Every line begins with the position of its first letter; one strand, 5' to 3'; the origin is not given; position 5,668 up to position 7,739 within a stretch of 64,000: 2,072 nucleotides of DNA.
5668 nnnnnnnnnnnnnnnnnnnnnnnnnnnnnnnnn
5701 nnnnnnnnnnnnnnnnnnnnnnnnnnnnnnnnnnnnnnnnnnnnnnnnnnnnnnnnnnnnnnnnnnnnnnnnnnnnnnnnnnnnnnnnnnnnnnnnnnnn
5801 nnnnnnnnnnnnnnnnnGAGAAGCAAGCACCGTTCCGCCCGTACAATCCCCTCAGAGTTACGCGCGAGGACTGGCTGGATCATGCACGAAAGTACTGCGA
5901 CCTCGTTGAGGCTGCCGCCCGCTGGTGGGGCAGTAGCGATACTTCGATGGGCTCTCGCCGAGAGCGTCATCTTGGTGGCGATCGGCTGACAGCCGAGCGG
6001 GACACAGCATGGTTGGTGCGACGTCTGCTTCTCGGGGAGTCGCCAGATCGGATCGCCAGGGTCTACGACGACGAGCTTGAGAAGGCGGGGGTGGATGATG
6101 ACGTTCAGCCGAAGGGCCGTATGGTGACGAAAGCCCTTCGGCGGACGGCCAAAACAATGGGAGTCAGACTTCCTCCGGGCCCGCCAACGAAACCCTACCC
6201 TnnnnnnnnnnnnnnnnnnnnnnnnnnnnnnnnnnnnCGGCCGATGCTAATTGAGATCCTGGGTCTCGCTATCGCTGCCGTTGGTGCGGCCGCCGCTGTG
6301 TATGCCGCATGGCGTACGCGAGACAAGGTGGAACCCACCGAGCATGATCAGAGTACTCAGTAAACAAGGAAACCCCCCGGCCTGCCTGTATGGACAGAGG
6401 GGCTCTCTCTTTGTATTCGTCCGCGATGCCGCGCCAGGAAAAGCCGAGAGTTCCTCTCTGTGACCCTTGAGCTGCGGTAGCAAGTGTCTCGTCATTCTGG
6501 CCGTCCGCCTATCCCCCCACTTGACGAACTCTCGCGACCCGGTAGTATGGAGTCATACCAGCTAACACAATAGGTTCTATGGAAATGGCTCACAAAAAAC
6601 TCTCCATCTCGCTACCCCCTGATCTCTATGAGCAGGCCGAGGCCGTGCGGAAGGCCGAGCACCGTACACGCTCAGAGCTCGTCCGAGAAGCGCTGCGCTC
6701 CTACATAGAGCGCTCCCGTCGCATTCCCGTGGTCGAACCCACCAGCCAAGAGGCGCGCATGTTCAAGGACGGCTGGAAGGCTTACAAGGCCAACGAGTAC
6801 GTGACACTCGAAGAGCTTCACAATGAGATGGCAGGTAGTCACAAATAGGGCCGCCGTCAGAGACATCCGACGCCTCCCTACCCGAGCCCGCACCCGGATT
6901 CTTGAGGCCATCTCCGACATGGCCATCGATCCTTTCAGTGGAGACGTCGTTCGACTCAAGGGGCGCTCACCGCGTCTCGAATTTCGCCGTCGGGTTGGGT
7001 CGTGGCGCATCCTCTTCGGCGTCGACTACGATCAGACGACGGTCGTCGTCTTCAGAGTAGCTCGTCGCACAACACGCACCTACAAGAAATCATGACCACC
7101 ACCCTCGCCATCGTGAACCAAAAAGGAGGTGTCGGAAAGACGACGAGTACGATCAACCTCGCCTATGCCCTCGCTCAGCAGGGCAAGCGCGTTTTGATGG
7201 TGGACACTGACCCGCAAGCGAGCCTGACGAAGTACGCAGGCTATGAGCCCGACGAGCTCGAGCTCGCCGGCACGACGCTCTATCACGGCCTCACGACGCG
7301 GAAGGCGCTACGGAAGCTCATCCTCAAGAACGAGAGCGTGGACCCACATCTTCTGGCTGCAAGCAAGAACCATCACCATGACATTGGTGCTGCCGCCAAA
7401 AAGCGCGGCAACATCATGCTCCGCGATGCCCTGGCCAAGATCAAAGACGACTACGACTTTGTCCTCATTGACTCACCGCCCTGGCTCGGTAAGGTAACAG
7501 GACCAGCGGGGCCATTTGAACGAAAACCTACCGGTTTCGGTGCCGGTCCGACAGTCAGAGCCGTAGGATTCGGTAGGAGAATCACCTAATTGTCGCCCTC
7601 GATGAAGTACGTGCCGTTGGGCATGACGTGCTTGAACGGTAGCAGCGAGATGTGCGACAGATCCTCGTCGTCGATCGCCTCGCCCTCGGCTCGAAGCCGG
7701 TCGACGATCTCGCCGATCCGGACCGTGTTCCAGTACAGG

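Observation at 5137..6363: Att-like 44-bp direct repeats bracket a low-GC orphan gene, followed by a 39-aa transmembrane peptide gene, next to a tyrosine recombinase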

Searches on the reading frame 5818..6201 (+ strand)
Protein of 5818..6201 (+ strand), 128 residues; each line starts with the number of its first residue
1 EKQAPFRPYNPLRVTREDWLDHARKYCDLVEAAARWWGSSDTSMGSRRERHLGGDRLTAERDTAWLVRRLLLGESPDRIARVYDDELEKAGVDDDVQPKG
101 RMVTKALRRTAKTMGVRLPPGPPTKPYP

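Call 32: find_homologous_proteins(query=A2, max_evalue=0.01)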
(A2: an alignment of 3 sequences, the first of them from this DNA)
Query A2 (3 sequences) (128 aa, profile of the alignment): 1 proteins with E <= 0.01 among 1354 candidates.
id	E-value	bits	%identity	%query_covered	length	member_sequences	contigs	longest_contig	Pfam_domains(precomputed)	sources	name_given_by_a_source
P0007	7.9e-47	176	37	91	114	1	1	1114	-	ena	-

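Call 34: search_solved_structures(query=A2, max_evalue=10)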
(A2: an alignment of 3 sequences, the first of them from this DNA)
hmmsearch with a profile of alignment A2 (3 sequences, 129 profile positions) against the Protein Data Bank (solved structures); distinct sequences matched with E-value up to 10: 3.
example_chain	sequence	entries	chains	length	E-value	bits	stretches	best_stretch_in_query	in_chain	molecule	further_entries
2chr_A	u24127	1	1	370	0.42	13.8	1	78-113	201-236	CHLOROMUCONATE CYCLOISOMERASE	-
6hk1_A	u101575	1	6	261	1.7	11.8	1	31-120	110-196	Thiazole synthase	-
8glv_Em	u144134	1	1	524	2.3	11.4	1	11-67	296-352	Dynein regulatory complex subunit 3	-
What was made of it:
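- Tried and rejected: Sequence-profile search of PDB with the C-terminal alignment: nothing below E 0.4 (call 34).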

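Call 57: find_related_loci(query=A2, collection=metagenome_contigs, flank=8000)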
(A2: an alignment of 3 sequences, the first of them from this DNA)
Query A2 (128 aa) in metagenome_contigs; peptide patterns used: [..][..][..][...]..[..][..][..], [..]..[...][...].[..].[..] (x = any residue, [..] = any of these).
377 stretches matched a pattern, but none encodes a relative of the query by tblastn (E <= 1e-3).

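Call 58: find_related_loci(query=A2, collection=viral_contigs, flank=8000)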
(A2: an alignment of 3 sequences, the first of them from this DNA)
Query A2 (128 aa) in viral_contigs; peptide patterns used: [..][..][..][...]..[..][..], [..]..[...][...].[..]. (x = any residue, [..] = any of these).
68 stretches matched a pattern, but none encodes a relative of the query by tblastn (E <= 1e-3).

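Call 82: predict_structure(alignment_id=A2)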
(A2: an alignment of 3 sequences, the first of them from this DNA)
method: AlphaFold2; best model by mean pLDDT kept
length: 128 residues; sequences in the alignment: 3
mean_pLDDT: 71.4   pTM: 0.46
mean pLDDT of the five models: 71.4, 66.5, 65.6, 60.5, 57.5
residues with pLDDT >= 90: 5; 70-90: 77; 50-70: 22; < 50: 24
segments of 3 or more residues with pLDDT < 50: 39-54, 123-128
pLDDT, mean of each block of 10 residues (from residue 1): 68 87 85 65 44 55 85 84 79 64 83 79 44
secondary structure, 60 per line:
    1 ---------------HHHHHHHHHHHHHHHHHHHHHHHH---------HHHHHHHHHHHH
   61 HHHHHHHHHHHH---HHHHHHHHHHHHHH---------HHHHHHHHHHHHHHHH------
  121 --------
elements in order: H16-39 H49-72 H76-89 H99-114
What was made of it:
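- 5281..6237 (+): orf318, a rare protein with an unknown N-terminal domain and a C-terminal HTH-like domain. C-terminal model has pLDDT 71.4 (call 82).
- On HTH DNA-binding domain (sigma region 4 / LuxR / DeoR-SorC-like) in the orf318 C-terminus: The model has pLDDT 71.4 from a 3-sequence alignment (call 82).
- Tried and rejected: Only the C-terminal domain gave a usable model (call 82).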

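Call 85: fold_search(model_id=the predicted structure, library=pdb)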
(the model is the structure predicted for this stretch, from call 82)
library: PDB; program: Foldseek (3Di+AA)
matches with E <= 10: 42; with E <= 0.001: 0
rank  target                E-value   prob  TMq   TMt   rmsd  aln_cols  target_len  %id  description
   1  6dv9_F                1.4e+00  0.06  0.18  0.14  17.4       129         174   19  Crystal structure of Mycobacterium tuberculosis transcription initiation complex(ECF sigma factor L) containing 5nt RN (released 2019-02-20)
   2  4g1t_A                3.0e+00  0.07  0.21  0.08  12.4       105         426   16  Crystal structure of interferon-stimulated gene 54 (released 2012-08-15)
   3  5v8f_9                4.1e+00  0.12  0.33  0.14  10.9       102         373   13  Structural basis of MCM2-7 replicative helicase loading by ORC-Cdc6 and Cdt1 (released 2017-05-10)
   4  8r7y_A                4.4e+00  0.30  0.31  0.14   6.0        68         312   12  Deoxyribonucleoside regulator DeoR in complex with the DNA operator (released 2024-06-19)
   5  3otg                  4.6e+00  0.10  0.17  0.06   9.7        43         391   28  Crystal Structure of CalG1, Calicheamicin Glycostyltransferase, TDP bound form (released 2010-12-15)
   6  3vep_H                5.6e+00  0.14  0.28  0.49   9.1        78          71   13  Crystal structure of SigD4 in complex with its negative regulator RsdA (released 2013-02-13)
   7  2o35_B                5.9e+00  0.07  0.23  0.30   8.5        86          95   17  Protein of Unknown Function (DUF1244) from Sinorhizobium meliloti (released 2007-01-02)
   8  3vep_D                6.3e+00  0.13  0.28  0.51   9.1        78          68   13  Crystal structure of SigD4 in complex with its negative regulator RsdA (released 2013-02-13)
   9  4uca_A                6.3e+00  0.13  0.29  0.19   4.6        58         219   12  N-terminal globular domain of the RSV Nucleoprotein in complex with C- terminal peptide of the Phosphoprotein (released 2015-08-19)
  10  3s7j                  6.3e+00  0.07  0.26  0.10  10.7        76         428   16  Structural Basis of Substrate Methylation and Inhibition of SMYD2 (released 2011-08-10)
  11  7ody_A                6.3e+00  0.04  0.19  0.20   8.1        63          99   21  Cyanophage S-2L MazG-like pyrophosphohydrolase bound to dGDP and three catalytic Mn2+ ions per active site (released 2021-09-01)
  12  9puo_C                6.3e+00  0.03  0.14  0.14  10.6        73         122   14  Neutralizing monoclonal antibody Fab fragment bound to leptin (released 2025-11-05)
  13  9ny7_B                6.7e+00  0.13  0.17  0.07   1.1        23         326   26  Crystal structure of the ribose operon repressor, RbsR, bound to ribose (released 2025-07-16)
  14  8x6g_H                6.7e+00  0.08  0.24  0.14  12.0        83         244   14  Cryo-EM structure of Staphylococcus aureus sigB-dependent RNAP-promoter open complex (released 2024-06-05)
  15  9lki_B                6.7e+00  0.06  0.30  0.30  12.3       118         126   12  N-terminal domain (NTD) structure of aciniform spidroin 1(AcSp1) from Latrodectus hesperus (released 2025-10-01)
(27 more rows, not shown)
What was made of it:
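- On HTH DNA-binding domain (sigma region 4 / LuxR / DeoR-SorC-like) in the orf318 C-terminus: Foldseek finds nothing with E<1 (call 85).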

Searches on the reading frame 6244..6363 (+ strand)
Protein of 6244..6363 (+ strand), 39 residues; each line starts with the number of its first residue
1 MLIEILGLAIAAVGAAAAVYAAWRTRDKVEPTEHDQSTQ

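Call 9: search_protein_families(library=pfam, proteins=[window:6244-6363:+], max_evalue=0.1)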
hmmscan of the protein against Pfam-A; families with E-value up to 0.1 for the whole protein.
window:6244-6363:+ (39 aa): 1 family
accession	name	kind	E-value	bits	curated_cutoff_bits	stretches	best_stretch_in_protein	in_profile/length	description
PF24008.1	DUF7322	-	0.016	15.2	27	1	6-26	40-60/61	Domain of unknown function (DUF7322)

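Call 10: search_protein_families(library=ncbifam, proteins=[window:6244-6363:+], max_evalue=0.1)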
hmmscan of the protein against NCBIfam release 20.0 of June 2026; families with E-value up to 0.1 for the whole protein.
window:6244-6363:+ (39 aa): 0 families

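Call 17: list_cluster_members(proteins=[P0001, window:6244-6363:+, window:6579-6848:+, window:6823-7095:+, window:12323-13489:-, window:10943-11842:+])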
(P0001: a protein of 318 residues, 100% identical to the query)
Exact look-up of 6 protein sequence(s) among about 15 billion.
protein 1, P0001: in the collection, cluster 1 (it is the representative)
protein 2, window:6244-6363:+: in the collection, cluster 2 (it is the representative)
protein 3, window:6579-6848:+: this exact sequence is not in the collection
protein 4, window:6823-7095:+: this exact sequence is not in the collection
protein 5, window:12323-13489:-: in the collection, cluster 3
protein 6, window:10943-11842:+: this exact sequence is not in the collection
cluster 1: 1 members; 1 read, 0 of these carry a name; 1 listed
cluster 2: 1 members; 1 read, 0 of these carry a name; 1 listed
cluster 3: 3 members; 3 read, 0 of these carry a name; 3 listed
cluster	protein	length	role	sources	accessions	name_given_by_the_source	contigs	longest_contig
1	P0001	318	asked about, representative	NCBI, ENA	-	-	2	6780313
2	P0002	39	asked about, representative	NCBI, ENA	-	-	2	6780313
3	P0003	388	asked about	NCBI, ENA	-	-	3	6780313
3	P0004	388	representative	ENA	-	-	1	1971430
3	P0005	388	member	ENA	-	-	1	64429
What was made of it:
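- On Type I toxin / holin-like small membrane peptide: It is a singleton cluster (call 17).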

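Call 35: search_protein_families(library=phrogs, proteins=[window:6244-6363:+], max_evalue=1)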
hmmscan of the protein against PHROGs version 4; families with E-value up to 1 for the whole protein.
window:6244-6363:+ (39 aa): 1 family
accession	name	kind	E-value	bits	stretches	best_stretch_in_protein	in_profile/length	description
phrog_19711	-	unknown function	0.13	13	1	2-30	6-34/56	-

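Call 36: search_protein_families(library=padloc, proteins=[window:6244-6363:+], max_evalue=1)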
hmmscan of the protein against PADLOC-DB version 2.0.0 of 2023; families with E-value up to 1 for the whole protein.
window:6244-6363:+ (39 aa): 0 families

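Call 44: find_encoding_contigs(protein=window:6244-6363:+, flank=10000, max_places=6)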
Protein window:6244-6363:+ (39 aa): no gene with exactly this product is on record in the collection.

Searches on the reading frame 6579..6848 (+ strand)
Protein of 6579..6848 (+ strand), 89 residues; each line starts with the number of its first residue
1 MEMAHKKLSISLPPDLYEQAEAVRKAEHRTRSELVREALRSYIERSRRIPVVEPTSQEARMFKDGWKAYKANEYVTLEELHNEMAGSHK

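Call 9: search_protein_families(library=pfam, proteins=[window:6579-6848:+], max_evalue=0.1)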
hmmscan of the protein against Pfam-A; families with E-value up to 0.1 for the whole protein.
window:6579-6848:+ (89 aa): 7 families
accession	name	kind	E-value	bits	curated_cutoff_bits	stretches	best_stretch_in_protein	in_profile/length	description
PF01402.27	RHH_1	-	7.7e-09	35.6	20.5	1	8-45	2-39/39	Ribbon-helix-helix protein, copG family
PF09957.15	VapB_antitoxin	-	8.9e-07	29.1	23.4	1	20-49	13-42/47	Bacterial antitoxin of type II TA system, VapB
PF19891.5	DUF6364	-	0.0034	18.2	27.3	1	6-57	3-51/70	Family of unknown function (DUF6364)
PF10344.16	Hobbit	-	0.012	13.2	24.5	1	25-72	1031-1078/2372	Hobbit/FMP27/BTLP2 family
PF07878.17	RHH_5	-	0.015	15.4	26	1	9-42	5-38/43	CopG-like RHH_1 or ribbon-helix-helix domain, RHH_5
PF07704.17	PSK_trans_fac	-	0.027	15.8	28.3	1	18-68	12-61/82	Rv0623-like transcription factor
PF07455.17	Psu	-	0.091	12.7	27.4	0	9-53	93-140/182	Phage polarity suppression protein (Psu)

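Call 10: search_protein_families(library=ncbifam, proteins=[window:6579-6848:+], max_evalue=0.1)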
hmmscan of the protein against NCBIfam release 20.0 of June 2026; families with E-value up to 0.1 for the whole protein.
window:6579-6848:+ (89 aa): 6 families
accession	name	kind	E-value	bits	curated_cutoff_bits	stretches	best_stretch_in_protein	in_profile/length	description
NF041551.1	YlcI_YnfO_N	subfamily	1.3e-05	25.2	30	1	7-45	4-41/42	YlcI/YnfO family protein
NF048017.1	antitoxin_RelB_like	equivalog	3.5e-05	23.9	50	1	12-60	2-50/70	type II toxin-antitoxin system RelB family antitoxin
NF002169.0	PRK01002.1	subfamily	0.00016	21.6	111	1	6-49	5-49/141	nickel responsive regulator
NF050811.1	RelB_ParD_antitoxin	subfamily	0.0041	17.3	60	0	15-82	6-80/83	type II toxin-antitoxin system RelB/ParD family antitoxin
NF053762.1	aCcr1_fam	equivalog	0.019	14.9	60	0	28-43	23-38/38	aCcr1 family cell cycle regulator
NF002815.0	PRK02967.1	equivalog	0.036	14.1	83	1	7-48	3-45/139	nickel-responsive transcriptional regulator NikR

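Call 88: find_homologous_proteins(query=window:6579-6848:+, max_evalue=1e-10)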
Query window:6579-6848:+ (89 aa): 296 proteins with E <= 1e-10 among 570 candidates; the best 120 are listed.
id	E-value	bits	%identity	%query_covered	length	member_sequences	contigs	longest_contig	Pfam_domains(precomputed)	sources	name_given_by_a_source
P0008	1.9e-49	182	100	98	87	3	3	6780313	PF09957.16,PF01402.28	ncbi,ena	-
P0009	5.3e-42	159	84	100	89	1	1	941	PF09957.16,PF01402.28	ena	-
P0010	5.7e-40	152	81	100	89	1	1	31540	PF09957.16,PF01402.28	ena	-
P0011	1.5e-38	148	79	100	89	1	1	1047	PF09957.16,PF01402.28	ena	-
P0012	1.6e-38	148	76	100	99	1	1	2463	PF09957.16,PF01402.28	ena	-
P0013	1.9e-36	141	79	98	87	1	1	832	PF09957.16,PF01402.28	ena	-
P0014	1.2e-32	129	76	98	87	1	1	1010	PF09957.16,PF01402.28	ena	-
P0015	8.5e-18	82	52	92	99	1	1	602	PF01402.28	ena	-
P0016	2.5e-17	80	51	92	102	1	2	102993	PF01402.28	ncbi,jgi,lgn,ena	-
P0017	5.1e-17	79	55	92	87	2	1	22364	PF01402.28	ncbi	ncbi:MAG TPA: ribbon-helix-helix domain-containing protein [Acidobacteriota bacterium]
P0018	1.5e-16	78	50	97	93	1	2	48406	PF01402.28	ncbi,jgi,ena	-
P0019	1.7e-16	77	56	87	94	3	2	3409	PF01402.28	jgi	jgi:Arc/MetJ-type ribon-helix-helix transcriptional regulator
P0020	1.9e-16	77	52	94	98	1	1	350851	PF01402.28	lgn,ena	-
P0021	2.0e-16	77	51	94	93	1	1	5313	PF01402.28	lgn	-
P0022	2.3e-16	77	55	87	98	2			PF01402.28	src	-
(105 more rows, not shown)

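Call 89: find_encoding_contigs(protein=P0008, flank=8000, max_places=6)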
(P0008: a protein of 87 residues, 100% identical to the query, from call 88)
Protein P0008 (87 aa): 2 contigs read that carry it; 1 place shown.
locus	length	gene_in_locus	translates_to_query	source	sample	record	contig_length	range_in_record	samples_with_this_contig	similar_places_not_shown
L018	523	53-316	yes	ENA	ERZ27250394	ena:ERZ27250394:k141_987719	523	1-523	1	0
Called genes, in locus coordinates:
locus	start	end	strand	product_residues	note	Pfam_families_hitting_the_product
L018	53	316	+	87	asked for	PF01402:RHH_1, PF09957:VapB_antitoxin (weak)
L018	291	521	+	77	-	?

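Call 90: find_encoding_contigs(protein=P0010, flank=8000, max_places=4)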
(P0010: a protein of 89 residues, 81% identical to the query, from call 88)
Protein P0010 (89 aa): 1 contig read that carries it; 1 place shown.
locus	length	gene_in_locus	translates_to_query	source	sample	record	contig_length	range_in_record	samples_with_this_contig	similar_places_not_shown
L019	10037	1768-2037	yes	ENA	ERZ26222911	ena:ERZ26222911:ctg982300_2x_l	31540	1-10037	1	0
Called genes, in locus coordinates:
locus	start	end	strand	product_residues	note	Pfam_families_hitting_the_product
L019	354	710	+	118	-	PF08937:ThsB_TIR (weak)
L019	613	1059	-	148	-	-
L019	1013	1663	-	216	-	-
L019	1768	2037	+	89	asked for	PF01402:RHH_1, PF09957:VapB_antitoxin (weak)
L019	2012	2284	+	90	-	-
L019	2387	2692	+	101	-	-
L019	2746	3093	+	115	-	-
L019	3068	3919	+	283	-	PF02195:ParB_N, PF17762:HTH_ParB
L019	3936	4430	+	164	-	-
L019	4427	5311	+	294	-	-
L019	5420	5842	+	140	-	-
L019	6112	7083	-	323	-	-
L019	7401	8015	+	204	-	-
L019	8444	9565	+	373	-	-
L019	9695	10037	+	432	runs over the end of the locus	PF00515:TPR_1 (faint), PF07719:TPR_2 (faint)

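Call 92: find_encoding_contigs(protein=P0012, flank=3000, max_places=3)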
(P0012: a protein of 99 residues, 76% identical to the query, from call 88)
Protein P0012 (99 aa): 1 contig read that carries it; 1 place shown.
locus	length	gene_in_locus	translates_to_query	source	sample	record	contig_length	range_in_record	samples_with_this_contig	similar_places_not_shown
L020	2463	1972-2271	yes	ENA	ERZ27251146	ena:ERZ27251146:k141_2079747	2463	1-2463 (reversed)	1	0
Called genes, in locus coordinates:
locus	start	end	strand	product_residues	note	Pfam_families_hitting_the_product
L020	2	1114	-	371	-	?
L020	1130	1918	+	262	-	PF13489:Methyltransf_23, PF13679:Methyltransf_32 (weak), PF13847:Methyltransf_31, PF08241:Methyltransf_11, PF08242:Methyltransf_12, PF13649:Methyltransf_25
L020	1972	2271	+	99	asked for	PF01402:RHH_1, PF09957:VapB_antitoxin (weak)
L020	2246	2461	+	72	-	?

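Call 93: find_encoding_contigs(protein=P0009, flank=3000, max_places=3)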
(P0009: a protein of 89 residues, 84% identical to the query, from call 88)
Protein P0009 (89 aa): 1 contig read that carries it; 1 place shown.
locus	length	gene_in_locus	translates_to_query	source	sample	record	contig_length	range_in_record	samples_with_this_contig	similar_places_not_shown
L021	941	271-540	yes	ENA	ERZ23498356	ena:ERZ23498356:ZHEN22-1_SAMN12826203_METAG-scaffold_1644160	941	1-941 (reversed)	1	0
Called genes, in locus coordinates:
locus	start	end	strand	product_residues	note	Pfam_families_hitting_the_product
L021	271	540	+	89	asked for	PF01402:RHH_1, PF09957:VapB_antitoxin (weak)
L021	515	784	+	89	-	PF05016:ParE_toxin (weak)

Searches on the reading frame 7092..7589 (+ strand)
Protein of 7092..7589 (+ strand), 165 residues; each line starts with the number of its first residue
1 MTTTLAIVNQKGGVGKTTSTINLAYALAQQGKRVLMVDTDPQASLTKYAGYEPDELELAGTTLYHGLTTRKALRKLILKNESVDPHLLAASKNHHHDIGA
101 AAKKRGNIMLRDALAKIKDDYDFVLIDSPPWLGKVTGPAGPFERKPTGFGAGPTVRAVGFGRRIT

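Call 9: search_protein_families(library=pfam, proteins=[window:7092-7589:+], max_evalue=0.1)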
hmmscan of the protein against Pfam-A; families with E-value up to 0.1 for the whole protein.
window:7092-7589:+ (165 aa): 20 families
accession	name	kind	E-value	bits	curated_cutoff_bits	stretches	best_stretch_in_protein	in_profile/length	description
PF13614.12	AAA_31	-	1.9e-35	122.8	27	1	3-136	2-133/177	AAA domain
PF01656.29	CbiA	-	2.7e-19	69.8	25.4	1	5-76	1-54/125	CobQ/CobB/MinD/ParA nucleotide binding domain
PF02374.21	ArsA_ATPase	-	9.5e-10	38.6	24.3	1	7-46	5-44/305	Anion-transporting ATPase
PF10609.15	ParA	-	1.3e-09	38.3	27.1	1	3-40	4-41/246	NUBPL iron-transfer P-loop NTPase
PF09140.17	MipZ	-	1.7e-09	37.8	20.7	1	6-129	4-108/262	ATPase MipZ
PF06564.18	CBP_BcsQ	-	1.8e-08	34.6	21.3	1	4-136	3-131/234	Cellulose biosynthesis protein BcsQ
PF00142.24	Fer4_NifH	-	5.4e-08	33.1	25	1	9-47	6-44/271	4Fe-4S iron sulfur cluster binding proteins, NifH/frxC family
PF07015.17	VirC1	-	2e-05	24.5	24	1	6-49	5-48/231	VirC1 protein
PF13481.12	AAA_25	-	0.00096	19.3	27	1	6-59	36-88/195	AAA domain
PF00448.28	SRP54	-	0.0013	18.9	22.7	1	13-40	11-38/196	SRP54-type protein, GTPase domain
PF25199.1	nSTAND_NTPase5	-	0.0029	17.9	34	1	5-44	43-83/145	Novel STAND NTPase 5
PF16575.11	CLP1_P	-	0.011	16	26.6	1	13-42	4-33/188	mRNA cleavage and polyadenylation factor CLP1 P-loop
PF19842.5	YqeC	-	0.021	15.5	27.6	1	12-39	5-32/145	YqeC protein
PF03308.22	MeaB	-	0.029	13.8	23.1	1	12-45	42-75/273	Methylmalonyl Co-A mutase-associated GTPase MeaB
PF20720.3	nSTAND3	-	0.039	14.1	27.2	0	7-42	21-55/155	Novel STAND NTPase 3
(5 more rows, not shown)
